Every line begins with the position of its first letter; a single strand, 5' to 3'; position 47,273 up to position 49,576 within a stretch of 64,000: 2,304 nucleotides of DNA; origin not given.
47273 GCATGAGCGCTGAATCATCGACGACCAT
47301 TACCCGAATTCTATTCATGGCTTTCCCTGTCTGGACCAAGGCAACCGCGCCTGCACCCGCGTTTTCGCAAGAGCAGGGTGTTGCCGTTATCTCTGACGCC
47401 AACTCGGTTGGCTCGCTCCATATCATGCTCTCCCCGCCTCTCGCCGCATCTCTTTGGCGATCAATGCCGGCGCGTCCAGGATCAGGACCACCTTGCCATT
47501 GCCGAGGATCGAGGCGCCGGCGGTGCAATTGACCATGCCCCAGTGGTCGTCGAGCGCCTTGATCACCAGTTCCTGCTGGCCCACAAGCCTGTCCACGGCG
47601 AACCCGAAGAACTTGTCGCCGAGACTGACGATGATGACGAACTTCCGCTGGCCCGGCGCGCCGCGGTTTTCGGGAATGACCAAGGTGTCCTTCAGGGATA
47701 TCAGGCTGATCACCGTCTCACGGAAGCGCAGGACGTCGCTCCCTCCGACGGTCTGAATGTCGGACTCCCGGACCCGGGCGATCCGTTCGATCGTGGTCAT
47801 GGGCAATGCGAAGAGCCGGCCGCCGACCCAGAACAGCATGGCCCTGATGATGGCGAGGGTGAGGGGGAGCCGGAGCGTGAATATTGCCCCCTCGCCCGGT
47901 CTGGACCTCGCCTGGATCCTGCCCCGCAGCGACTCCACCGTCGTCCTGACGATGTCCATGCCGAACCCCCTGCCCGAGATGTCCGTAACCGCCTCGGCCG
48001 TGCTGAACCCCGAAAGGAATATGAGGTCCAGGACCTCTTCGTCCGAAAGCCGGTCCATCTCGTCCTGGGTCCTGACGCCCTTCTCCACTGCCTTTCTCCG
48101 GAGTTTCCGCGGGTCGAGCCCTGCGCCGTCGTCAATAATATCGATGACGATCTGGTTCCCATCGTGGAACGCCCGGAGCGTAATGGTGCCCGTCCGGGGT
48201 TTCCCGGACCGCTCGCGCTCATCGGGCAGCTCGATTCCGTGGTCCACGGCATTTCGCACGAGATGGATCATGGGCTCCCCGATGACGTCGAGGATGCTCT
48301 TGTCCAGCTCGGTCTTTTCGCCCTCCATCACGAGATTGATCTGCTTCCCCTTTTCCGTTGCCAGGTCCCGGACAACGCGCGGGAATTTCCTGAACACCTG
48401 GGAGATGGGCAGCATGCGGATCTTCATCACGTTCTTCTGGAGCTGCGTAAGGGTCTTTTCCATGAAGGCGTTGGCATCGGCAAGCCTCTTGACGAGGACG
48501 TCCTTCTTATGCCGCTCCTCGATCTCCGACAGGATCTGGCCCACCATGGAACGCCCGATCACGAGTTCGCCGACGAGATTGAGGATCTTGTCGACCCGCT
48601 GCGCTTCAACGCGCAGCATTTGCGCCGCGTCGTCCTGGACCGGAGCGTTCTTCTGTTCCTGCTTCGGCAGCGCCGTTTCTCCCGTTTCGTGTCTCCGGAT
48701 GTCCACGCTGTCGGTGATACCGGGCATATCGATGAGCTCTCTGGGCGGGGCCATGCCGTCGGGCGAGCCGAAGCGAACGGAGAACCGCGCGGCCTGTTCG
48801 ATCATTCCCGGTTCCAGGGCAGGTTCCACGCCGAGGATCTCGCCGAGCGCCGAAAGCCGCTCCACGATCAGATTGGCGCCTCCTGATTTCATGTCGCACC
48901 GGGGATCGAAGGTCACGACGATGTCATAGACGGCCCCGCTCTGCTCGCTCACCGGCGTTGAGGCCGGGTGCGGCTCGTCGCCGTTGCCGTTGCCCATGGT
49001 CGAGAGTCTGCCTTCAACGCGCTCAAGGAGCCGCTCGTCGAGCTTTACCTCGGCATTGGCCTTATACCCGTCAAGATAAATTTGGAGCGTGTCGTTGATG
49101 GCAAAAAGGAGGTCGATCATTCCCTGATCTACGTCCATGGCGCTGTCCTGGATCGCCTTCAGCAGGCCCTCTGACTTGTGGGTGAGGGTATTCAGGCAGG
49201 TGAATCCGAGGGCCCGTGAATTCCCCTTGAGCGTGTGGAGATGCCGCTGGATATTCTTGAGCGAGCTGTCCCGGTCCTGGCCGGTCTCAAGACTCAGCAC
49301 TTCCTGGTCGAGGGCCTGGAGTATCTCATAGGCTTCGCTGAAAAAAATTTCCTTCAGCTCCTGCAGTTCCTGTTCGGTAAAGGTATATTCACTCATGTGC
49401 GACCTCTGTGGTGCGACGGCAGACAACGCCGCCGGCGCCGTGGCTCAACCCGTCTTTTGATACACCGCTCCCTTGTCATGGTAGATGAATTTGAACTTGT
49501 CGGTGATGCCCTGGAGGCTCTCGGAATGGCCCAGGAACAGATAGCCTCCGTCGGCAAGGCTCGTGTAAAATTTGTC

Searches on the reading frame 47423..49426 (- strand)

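Call 11: search_protein_families(library=ncbifam, proteins=[window:47423-49426:-], max_evalue=0.00001)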
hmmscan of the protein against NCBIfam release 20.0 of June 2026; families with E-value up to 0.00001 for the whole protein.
window:47423-49426:- (667 aa): 12 families
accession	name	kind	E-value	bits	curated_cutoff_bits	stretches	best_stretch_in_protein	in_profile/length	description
NF041336.1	CheA_Halo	equivalog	1.1e-124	417.5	950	2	256-653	279-664/666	chemotaxis protein CheA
NF007835.0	PRK10547.1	equivalog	5.1e-113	378.9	793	2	250-657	259-658/670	chemotaxis protein CheA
NF046044.1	PnpS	equivalog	2.2e-08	33.5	400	0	484-521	353-390/390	two-component system histidine kinase PnpS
NF038348.1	T2SS_HK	subfamily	6.4e-08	31.5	450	0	463-522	517-573/574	histidine kinase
NF007688.0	PRK10364.1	equivalog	6.9e-08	31.7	479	0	481-523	410-452/460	two-component system sensor histidine kinase ZraS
NF008298.1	PRK11086.1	subfamily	2.7e-07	29.4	520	0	463-522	471-525/529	DcuS/MalK family sensor histidine kinase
TIGR02956.1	TMAO_torS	equivalog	3e-07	28.9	676.5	0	463-523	624-683/967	TMAO reductase system sensor histidine kinase/response regulator TorS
NF041210.1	his_kin_PieS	equivalog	7.3e-07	28.5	850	0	412-522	382-470/474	two component system sensor histidine kinase PieS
NF008468.0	PRK11360.1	equivalog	1.7e-06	26.7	646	0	481-522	567-608/616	two-component system sensor histidine kinase AtoS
TIGR02966.1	phoR_proteo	equivalog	2.2e-06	26.9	334.2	0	331-444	181-280/333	phosphate regulon sensor histidine kinase PhoR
TIGR02916.1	PEP_his_kin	equivalog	3.2e-06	26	300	0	483-521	641-679/679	XrtA/PEP-CTERM system histidine kinase PrsK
NF045595.1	HK_scytonemin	equivalog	9.7e-06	24.2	865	0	471-522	584-635/637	scytonemin biosynthesis sensor histidine kinase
